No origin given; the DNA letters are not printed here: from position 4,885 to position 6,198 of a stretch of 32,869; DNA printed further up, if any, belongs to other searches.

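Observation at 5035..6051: Orphan Dam-like methyltransferase with a cysteine-rich C-terminal tail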

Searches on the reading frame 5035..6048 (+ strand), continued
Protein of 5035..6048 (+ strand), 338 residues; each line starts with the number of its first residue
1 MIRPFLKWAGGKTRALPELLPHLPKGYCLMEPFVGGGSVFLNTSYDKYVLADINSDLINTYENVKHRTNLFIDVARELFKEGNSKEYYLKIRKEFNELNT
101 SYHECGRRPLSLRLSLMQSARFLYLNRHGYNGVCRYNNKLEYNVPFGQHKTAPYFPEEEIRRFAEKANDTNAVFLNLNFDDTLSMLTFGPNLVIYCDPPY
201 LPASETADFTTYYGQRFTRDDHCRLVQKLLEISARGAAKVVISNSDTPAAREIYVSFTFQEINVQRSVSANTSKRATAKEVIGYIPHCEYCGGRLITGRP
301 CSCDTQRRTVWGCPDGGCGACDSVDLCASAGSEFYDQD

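Call 39: search_protein_families(library=ncbifam, proteins=[window:5035-6048:+], max_evalue=0.01)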
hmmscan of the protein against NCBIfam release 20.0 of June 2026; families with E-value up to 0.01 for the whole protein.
window:5035-6048:+ (338 aa): 2 families
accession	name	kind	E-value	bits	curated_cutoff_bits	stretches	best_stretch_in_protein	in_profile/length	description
NF008152.0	PRK10904.1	equivalog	5.5e-81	271.9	441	1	3-282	5-265/271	adenine-specific DNA-methyltransferase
TIGR00571.1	dam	subfamily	4.4e-78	262.6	114.85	1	2-282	1-264/267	Dam family site-specific DNA-(adenine-N6)-methyltransferase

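Call 40: search_protein_families(library=padloc, proteins=[window:5035-6048:+], max_evalue=0.01)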
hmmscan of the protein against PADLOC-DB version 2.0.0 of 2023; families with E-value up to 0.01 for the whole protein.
window:5035-6048:+ (338 aa): 19 families
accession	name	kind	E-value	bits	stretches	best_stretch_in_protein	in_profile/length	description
PDLC03729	oMTase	-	1.8e-91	304.5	1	3-283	5-266/275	orphan methyltransferase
PDLC03294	MTase_II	-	6.8e-84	279.7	1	2-282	4-267/272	Type II methyltransferase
PDLC03735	oMTase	-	2.4e-52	176.1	1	1-282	6-278/284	orphan methyltransferase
PDLC03261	MTase_II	-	3.7e-43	145.8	1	2-286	24-287/643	Type II methyltransferase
PDLC03266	MTase_II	-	1.2e-36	124.6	1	2-280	14-277/285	Type II methyltransferase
PDLC03247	MTase_II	-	6.3e-26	89.2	1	1-281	1-260/282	Type II methyltransferase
PDLC03383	MTase_II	-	2e-24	84.6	1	2-235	18-252/318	Type II methyltransferase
PDLC03264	MTase_II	-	2e-23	81.1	2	118-238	116-233/306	Type II methyltransferase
PDLC03344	MTase_II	-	3.4e-20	70.4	1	2-151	3-142/154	Type II methyltransferase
PDLC03287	MTase_II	-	4.7e-17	60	1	4-236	365-586/646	Type II methyltransferase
PDLC03253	MTase_II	-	7.8e-14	50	1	2-275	3-245/253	Type II methyltransferase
PDLC03722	oMTase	-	2.3e-13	48.6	1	8-220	7-192/259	orphan methyltransferase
PDLC03349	MTase_II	-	1.4e-12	45.4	2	4-89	7-96/374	Type II methyltransferase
PDLC03717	oMTase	-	5.9e-10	37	1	1-279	1-256/285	orphan methyltransferase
PDLC03292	MTase_II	-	9e-10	35.4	1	7-206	422-630/722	Type II methyltransferase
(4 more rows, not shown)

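Call 41: find_encoding_contigs(protein=P0002, flank=4000, max_places=2)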
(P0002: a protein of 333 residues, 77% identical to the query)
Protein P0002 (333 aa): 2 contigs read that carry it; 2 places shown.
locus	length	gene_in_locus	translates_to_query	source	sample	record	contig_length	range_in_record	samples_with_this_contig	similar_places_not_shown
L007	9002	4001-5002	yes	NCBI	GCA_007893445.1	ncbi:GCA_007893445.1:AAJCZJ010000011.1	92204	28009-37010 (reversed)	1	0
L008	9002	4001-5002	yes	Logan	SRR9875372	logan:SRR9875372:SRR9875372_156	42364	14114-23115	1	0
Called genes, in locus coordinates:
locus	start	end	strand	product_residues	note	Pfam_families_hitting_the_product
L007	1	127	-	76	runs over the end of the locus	-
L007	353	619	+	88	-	-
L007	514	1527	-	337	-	PF24624:Int_N, PF00589:Phage_integrase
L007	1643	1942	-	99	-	PF01381:HTH_3 (weak)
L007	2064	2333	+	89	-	PF10743:Phage_Cox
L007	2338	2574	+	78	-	-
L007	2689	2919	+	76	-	PF10893:Phage_186_Fil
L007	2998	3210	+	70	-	-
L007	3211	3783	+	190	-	PF16473:Rv2179c-like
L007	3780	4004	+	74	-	PF24732:ParE_like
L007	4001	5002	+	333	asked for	PF02086:MethyltransfD12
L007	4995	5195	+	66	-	-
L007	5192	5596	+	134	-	PF12961:DUF3850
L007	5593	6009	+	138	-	PF12961:DUF3850 (weak)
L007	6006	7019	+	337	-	PF01507:PAPS_reduct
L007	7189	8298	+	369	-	PF00145:DNA_methylase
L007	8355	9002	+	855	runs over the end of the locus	PF05840:Phage_GPA, PF23343:REP_ORF2-G2P (faint)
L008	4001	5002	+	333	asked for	PF02086:MethyltransfD12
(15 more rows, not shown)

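Call 42: find_encoding_contigs(protein=P0005, flank=4000, max_places=2)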
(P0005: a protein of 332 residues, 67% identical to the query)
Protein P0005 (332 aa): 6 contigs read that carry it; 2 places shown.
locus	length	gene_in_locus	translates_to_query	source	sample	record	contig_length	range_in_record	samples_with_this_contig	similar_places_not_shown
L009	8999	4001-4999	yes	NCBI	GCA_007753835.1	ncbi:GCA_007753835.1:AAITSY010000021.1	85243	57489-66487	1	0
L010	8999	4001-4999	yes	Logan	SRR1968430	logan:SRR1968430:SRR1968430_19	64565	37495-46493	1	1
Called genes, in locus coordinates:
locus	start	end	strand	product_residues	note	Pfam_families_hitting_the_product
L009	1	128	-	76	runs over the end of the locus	-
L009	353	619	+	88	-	-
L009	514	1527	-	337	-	PF24624:Int_N, PF00589:Phage_integrase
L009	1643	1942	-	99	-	-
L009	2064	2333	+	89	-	PF10743:Phage_Cox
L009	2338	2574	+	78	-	-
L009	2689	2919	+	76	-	PF10893:Phage_186_Fil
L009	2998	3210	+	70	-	-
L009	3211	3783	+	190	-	PF16473:Rv2179c-like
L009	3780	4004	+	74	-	PF24732:ParE_like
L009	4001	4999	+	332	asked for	PF02086:MethyltransfD12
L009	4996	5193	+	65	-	-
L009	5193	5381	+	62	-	-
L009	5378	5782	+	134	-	PF12961:DUF3850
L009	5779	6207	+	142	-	-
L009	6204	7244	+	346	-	PF00145:DNA_methylase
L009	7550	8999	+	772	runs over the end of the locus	PF23343:REP_ORF2-G2P (faint), PF05840:Phage_GPA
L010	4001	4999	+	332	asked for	PF02086:MethyltransfD12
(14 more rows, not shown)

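Call 43: find_encoding_contigs(protein=P0007, flank=4000, max_places=2)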
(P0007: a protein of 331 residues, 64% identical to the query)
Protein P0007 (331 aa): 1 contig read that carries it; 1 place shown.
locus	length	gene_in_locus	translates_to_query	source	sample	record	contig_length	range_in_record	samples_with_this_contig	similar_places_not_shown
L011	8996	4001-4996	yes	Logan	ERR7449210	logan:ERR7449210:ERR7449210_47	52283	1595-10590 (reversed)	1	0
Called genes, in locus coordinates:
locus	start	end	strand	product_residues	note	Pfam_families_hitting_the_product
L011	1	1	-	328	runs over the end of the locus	PF24624:Int_N, PF00589:Phage_integrase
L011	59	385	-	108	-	-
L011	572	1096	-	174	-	PF12844:HTH_19 (faint), PF13560:HTH_31 (faint), PF01381:HTH_3 (weak)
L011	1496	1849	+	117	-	-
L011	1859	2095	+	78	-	-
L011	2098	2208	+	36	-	-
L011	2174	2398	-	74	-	-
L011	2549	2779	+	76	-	PF10893:Phage_186_Fil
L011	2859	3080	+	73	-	-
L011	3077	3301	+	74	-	PF24732:ParE_like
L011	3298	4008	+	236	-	PF00929:RNase_T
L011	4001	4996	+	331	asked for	PF02086:MethyltransfD12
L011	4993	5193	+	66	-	-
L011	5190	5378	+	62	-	-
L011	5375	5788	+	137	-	PF12961:DUF3850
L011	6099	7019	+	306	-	-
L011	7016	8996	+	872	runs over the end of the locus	PF05840:Phage_GPA, PF23343:REP_ORF2-G2P (weak)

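Call 44: find_encoding_contigs(protein=P0003, flank=4000, max_places=2)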
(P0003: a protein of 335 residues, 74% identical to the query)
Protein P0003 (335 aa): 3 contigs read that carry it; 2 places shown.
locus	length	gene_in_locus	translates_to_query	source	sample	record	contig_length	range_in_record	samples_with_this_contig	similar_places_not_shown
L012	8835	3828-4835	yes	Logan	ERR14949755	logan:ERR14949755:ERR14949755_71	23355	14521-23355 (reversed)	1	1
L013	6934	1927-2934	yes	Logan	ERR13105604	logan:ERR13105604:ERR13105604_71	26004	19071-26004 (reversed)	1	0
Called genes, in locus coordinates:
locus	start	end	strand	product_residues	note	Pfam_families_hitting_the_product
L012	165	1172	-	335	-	PF24624:Int_N, PF00589:Phage_integrase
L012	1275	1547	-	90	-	-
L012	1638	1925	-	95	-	PF13560:HTH_31, PF01381:HTH_3, PF12844:HTH_19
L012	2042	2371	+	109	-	PF10743:Phage_Cox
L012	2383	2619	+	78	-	-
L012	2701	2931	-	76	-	-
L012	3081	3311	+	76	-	PF10893:Phage_186_Fil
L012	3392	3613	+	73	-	-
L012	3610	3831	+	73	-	PF24732:ParE_like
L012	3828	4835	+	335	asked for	PF02086:MethyltransfD12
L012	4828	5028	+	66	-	-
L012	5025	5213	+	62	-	-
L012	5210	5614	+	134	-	PF12961:DUF3850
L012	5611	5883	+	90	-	-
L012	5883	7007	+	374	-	PF00145:DNA_methylase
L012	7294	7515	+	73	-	PF25738:Derepression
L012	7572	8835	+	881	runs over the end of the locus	PF23343:REP_ORF2-G2P (faint), PF05840:Phage_GPA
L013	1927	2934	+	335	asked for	PF02086:MethyltransfD12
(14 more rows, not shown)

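Call 62: find_related_loci(query=A2, collection=genome_contigs, flank=4000)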
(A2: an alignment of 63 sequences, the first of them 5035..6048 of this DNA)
Query A2 (338 aa) in genome_contigs; peptide patterns used: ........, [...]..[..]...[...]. (x = any residue, [..] = any of these).
600 stretches matched a pattern (row limit reached: there are more); 562 encode a relative of the query (tblastn E <= 1e-3); the best 80 are kept; 80 distinct loci.
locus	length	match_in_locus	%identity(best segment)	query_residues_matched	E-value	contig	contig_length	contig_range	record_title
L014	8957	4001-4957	53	1-336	2e-107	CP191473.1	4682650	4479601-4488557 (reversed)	Salmonella enterica strain s1 chromosome, complete genome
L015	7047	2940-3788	59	1-285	7e-106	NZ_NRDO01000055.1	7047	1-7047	Citrobacter sp. NCU1 contig_55, whole genome shotgun sequence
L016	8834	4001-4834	59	1-291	2e-104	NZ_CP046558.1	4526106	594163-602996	Pantoea stewartii subsp. stewartii strain ATCC 8199 chromosome, complete genome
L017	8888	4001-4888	56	1-292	4e-101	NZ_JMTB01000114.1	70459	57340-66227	Trabulsiella guamensis ATCC 49490 GTGU.assembly.114, whole genome shotgun sequence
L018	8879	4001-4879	54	1-292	5e-99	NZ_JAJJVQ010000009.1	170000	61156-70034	Citrobacter meridianamericanus strain BR102 NODE_9_length_170000_cov_61.5057, whole genome shotgun sequence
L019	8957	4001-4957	53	1-336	2e-98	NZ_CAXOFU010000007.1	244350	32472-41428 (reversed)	Enterobacter soli strain FFMG-34-3-21 isolate FFMG_34-3-21 FFMG_34-3-21.1:7, whole genome shotgun sequence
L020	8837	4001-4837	55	1-292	8e-98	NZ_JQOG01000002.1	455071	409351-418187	Pectobacterium odoriferum strain NCPPB 3839 contig_2, whole genome shotgun sequence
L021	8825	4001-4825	56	1-285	2e-97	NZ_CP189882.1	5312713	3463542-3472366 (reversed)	Symbiopectobacterium purcellii strain MEX chromosome, complete genome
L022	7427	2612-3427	57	1-285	9e-97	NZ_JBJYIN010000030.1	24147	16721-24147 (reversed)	Pectobacterium sp. B1J-3 plasmid unnamed3, whole genome shotgun sequence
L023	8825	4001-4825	55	1-285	1e-96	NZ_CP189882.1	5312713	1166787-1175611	Symbiopectobacterium purcellii strain MEX chromosome, complete genome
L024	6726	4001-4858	53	1-285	4e-95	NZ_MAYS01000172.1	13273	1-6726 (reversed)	Candidatus Erwinia dacicola strain IL contig_253, whole genome shotgun sequence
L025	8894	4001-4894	51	1-329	9e-94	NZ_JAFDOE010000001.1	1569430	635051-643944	Citrobacter sp. FP75 contig1, whole genome shotgun sequence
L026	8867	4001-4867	53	1-288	2e-93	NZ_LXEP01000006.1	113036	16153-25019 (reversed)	Buttiauxella gaviniae ATCC 51604 Sequence00006, whole genome shotgun sequence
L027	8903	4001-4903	54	1-320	1e-104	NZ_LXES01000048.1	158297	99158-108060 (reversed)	Enterobacter soli ATCC BAA-2102 Sequence00048, whole genome shotgun sequence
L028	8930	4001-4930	51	1-305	3e-87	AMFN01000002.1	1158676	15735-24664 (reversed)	Enterobacteriaceae bacterium LSJC7 Scaffold1_2, whole genome shotgun sequence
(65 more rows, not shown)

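Call 72: fold_search(model_id=the predicted structure, library=pdb)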
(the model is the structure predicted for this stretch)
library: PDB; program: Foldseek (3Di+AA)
matches with E <= 10: 620; with E <= 0.001: 26
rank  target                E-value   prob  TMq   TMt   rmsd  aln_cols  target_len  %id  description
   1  4rtm_A                2.1e-27  1.00  0.66  0.91   2.5       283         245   41  Complex of Escherichia coli DNA Adenine Methyltransferase (DAM) with AdoMet and with DNA Containing Distal Pap Regulon (released 2015-04-15)
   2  4rtj_A                6.5e-27  1.00  0.68  0.91   2.5       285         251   41  A non-cognate complex of Escherichia coli DNA Adenine Methyltransferase (DAM) with DNA and Sinefungin (released 2015-04-15)
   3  4rtk_A                8.7e-27  1.00  0.67  0.91   3.0       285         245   41  Complex of Escherichia coli DNA Adenine Methyltransferase (DAM) with SAH and with DNA Containing Distal Pap Regulon Se (released 2015-04-15)
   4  4rtn_A                1.0e-26  1.00  0.68  0.91   2.5       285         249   41  Complex of Escherichia coli DNA Adenine Methyltransferase (DAM) with AdoHcy and with DNA Containing Proximal Pap Regul (released 2015-04-15)
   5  4rtp_A                2.0e-26  1.00  0.67  0.91   2.5       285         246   41  Complex of Escherichia coli DNA Adenine Methyltransferase (DAM) with AdoMet and with DNA Containing Proximal Pap Regul (released 2015-04-15)
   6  2g1p_A                2.7e-26  1.00  0.67  0.92   2.2       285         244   40  Structure of E. coli DNA adenine methyltransferase (DAM) (released 2006-11-21)
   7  4rtl_A                3.4e-26  1.00  0.67  0.88   2.8       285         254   42  Complex of Escherichia coli DNA Adenine Methyltransferase (DAM) with Sinefungin and with DNA Containing Distal Pap Reg (released 2015-04-15)
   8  4rts_A                6.4e-26  1.00  0.66  0.91   2.4       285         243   41  Complex of Escherichia coli DNA Adenine Methyltransferase (DAM) with AdoMet and a 5-bp non-canonical site (GTCTA) (released 2015-04-15)
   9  2g1p_B                9.7e-26  1.00  0.68  0.92   2.4       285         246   40  Structure of E. coli DNA adenine methyltransferase (DAM) (released 2006-11-21)
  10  4rtq_A                1.1e-25  1.00  0.67  0.91   2.5       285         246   40  Complex of Escherichia coli DNA Adenine Methyltransferase (DAM) with AdoHcy and a 5-bp non-canonical site (GTTTA ) (released 2015-04-15)
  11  4rtr_A                1.4e-25  1.00  0.67  0.92   2.2       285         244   41  Complex of Escherichia coli DNA Adenine Methyltransferase (DAM) with AdoMet and a 5-bp non-canonical site (GTTTA ) (released 2015-04-15)
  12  2ore_E                2.0e-25  1.00  0.67  0.92   2.4       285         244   41  Binary Structure of Escherichia coli DNA Adenine Methyltransferase and S-adenosylhomocysteine (released 2007-06-26)
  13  2ore_D                3.5e-25  1.00  0.67  0.92   2.4       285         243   41  Binary Structure of Escherichia coli DNA Adenine Methyltransferase and S-adenosylhomocysteine (released 2007-06-26)
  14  2ore_F                1.8e-24  1.00  0.67  0.92   2.4       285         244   41  Binary Structure of Escherichia coli DNA Adenine Methyltransferase and S-adenosylhomocysteine (released 2007-06-26)
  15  2dpm                  5.8e-20  1.00  0.66  0.86   4.0       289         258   29  DPNM DNA ADENINE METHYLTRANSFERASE FROM STREPTOCCOCUS PNEUMONIAE COMPLEXED WITH S-ADENOSYLMETHIONINE (released 1998-12-23)
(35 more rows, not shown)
